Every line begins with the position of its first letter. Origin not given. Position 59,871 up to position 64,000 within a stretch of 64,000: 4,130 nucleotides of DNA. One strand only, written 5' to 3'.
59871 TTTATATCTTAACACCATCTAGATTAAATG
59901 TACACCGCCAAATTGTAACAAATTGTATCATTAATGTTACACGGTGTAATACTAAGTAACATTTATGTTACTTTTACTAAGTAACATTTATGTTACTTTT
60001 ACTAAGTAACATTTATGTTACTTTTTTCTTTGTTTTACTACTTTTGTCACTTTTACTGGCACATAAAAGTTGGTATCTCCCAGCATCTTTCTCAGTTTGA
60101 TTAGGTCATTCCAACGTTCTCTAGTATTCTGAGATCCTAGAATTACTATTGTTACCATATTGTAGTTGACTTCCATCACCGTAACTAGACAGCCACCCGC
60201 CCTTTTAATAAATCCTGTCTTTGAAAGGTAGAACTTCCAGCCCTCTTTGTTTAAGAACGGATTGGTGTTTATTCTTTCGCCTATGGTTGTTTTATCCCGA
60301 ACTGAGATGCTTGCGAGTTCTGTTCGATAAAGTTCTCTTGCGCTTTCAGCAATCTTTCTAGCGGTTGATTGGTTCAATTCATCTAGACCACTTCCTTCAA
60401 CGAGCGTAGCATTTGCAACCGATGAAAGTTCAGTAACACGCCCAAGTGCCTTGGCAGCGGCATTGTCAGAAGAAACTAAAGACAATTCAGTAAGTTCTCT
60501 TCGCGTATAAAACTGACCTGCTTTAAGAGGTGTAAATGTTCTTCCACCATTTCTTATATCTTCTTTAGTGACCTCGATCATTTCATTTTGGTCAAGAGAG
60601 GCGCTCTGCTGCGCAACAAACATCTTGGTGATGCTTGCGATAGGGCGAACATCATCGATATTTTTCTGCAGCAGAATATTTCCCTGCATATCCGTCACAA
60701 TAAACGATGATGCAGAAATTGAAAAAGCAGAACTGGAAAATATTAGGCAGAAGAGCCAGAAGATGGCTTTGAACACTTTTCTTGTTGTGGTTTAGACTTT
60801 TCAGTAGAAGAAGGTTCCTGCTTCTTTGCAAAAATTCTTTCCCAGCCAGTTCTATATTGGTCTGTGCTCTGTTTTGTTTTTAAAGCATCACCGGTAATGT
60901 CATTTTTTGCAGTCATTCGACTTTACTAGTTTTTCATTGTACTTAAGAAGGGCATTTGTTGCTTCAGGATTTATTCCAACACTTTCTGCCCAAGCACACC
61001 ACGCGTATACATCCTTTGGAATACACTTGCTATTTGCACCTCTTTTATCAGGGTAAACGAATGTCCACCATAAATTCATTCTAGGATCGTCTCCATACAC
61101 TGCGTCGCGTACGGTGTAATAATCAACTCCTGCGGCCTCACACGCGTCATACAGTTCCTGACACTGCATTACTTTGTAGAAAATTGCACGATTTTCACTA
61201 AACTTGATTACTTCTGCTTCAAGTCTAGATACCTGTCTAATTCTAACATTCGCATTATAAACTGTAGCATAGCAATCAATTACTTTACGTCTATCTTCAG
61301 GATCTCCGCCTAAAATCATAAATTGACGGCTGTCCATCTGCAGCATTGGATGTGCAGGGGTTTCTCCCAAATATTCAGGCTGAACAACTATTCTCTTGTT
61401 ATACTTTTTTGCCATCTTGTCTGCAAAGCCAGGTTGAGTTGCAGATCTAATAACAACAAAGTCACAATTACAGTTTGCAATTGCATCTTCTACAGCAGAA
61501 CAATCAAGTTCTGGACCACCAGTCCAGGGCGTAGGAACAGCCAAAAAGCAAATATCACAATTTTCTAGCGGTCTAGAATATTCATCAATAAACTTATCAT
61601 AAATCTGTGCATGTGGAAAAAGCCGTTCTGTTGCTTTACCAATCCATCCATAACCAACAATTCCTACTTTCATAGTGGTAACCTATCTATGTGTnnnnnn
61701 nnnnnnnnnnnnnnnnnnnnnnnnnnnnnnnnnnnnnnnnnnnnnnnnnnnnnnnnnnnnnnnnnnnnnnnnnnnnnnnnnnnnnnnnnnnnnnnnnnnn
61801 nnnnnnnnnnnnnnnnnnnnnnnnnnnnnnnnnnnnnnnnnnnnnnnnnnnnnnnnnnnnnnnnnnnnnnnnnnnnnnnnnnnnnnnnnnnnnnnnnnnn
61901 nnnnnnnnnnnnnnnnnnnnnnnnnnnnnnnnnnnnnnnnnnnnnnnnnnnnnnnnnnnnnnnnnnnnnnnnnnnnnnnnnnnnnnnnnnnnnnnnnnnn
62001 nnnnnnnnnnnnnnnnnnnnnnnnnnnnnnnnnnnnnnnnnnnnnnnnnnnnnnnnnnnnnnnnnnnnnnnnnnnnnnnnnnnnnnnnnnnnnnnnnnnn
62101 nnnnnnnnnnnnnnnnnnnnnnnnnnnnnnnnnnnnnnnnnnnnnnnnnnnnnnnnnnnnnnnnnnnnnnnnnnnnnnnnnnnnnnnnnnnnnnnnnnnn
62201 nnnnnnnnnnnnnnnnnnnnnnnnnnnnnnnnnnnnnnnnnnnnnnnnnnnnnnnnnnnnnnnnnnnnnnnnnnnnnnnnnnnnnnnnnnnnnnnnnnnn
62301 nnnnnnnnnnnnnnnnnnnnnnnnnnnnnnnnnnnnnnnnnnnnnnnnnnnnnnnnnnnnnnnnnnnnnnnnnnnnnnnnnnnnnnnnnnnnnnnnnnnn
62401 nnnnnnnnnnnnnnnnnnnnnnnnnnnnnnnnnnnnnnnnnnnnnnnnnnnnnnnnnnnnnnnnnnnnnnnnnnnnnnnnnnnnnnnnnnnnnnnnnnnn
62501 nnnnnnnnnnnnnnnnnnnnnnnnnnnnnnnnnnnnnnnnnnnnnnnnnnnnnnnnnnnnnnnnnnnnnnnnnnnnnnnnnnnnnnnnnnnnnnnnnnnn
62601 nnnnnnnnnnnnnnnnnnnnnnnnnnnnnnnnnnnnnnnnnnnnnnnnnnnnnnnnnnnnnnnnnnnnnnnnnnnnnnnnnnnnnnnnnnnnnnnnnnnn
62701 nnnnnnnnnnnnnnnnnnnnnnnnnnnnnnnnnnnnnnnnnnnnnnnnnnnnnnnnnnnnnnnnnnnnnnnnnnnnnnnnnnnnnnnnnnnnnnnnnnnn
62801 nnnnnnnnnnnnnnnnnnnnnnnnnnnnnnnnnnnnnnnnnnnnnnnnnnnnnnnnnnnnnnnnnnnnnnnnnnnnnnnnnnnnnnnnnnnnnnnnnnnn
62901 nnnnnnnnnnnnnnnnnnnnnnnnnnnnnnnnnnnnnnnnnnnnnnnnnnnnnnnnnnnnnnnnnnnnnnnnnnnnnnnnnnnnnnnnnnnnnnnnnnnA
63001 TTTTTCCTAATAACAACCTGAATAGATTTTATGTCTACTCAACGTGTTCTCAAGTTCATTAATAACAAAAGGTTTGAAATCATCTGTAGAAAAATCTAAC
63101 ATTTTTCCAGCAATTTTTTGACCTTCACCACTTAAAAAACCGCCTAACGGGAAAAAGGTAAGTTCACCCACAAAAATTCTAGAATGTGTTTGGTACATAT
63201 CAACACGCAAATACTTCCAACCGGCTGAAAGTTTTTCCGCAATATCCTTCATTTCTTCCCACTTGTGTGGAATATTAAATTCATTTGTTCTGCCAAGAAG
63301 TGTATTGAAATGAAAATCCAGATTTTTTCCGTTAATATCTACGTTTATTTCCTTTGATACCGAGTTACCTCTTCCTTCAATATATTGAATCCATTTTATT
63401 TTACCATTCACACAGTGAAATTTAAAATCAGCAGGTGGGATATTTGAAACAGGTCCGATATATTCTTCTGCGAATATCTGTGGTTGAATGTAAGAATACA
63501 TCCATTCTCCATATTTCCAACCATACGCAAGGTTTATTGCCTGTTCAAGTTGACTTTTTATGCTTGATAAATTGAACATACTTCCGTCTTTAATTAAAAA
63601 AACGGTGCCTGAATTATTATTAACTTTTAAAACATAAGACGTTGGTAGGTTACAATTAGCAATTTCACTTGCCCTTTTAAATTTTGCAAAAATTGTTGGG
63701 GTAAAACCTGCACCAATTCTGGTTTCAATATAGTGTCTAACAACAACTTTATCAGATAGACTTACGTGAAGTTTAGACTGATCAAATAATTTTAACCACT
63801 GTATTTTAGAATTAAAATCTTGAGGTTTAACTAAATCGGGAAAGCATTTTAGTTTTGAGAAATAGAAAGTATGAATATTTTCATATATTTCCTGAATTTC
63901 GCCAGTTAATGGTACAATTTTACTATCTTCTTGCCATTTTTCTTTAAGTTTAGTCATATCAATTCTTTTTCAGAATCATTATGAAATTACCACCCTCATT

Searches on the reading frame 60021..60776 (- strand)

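Call 83: search_protein_families(library=pfam, proteins=[window:60021-60776:-], max_evalue=0.001)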
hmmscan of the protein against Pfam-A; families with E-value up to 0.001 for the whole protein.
window:60021-60776:- (252 aa): 2 families
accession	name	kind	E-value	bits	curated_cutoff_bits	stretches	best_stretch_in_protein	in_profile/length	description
PF00768.25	Peptidase_S11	-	6.1e-25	88.5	27.6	2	15-112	5-112/239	D-alanyl-D-alanine carboxypeptidase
PF13354.11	Beta-lactamase2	-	3.7e-10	39.9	22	1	25-176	2-153/214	Beta-lactamase enzyme family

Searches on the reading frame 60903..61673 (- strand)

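Call 68: search_protein_families(library=phrogs, proteins=[window:60903-61673:-], max_evalue=0.00001)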
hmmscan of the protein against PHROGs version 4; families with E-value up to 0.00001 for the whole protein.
window:60903-61673:- (257 aa): 1 family
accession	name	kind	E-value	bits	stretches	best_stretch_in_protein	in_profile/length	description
phrog_9148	-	other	1e-22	81.7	1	27-250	65-295/382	UDP-glucose dehydrogenase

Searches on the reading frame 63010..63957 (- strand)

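Call 68: search_protein_families(library=phrogs, proteins=[window:63010-63957:-], max_evalue=0.00001)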
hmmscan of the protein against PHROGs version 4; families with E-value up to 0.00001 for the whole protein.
window:63010-63957:- (316 aa): 0 families

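Call 83: search_protein_families(library=pfam, proteins=[window:63010-63957:-], max_evalue=0.001)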
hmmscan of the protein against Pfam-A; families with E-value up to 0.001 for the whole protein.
window:63010-63957:- (316 aa): 1 family
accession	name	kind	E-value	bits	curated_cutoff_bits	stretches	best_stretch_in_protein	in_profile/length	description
PF14305.11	ATPgrasp_TupA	-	2.7e-30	106.1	25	1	51-274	2-224/241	TupA-like ATPgrasp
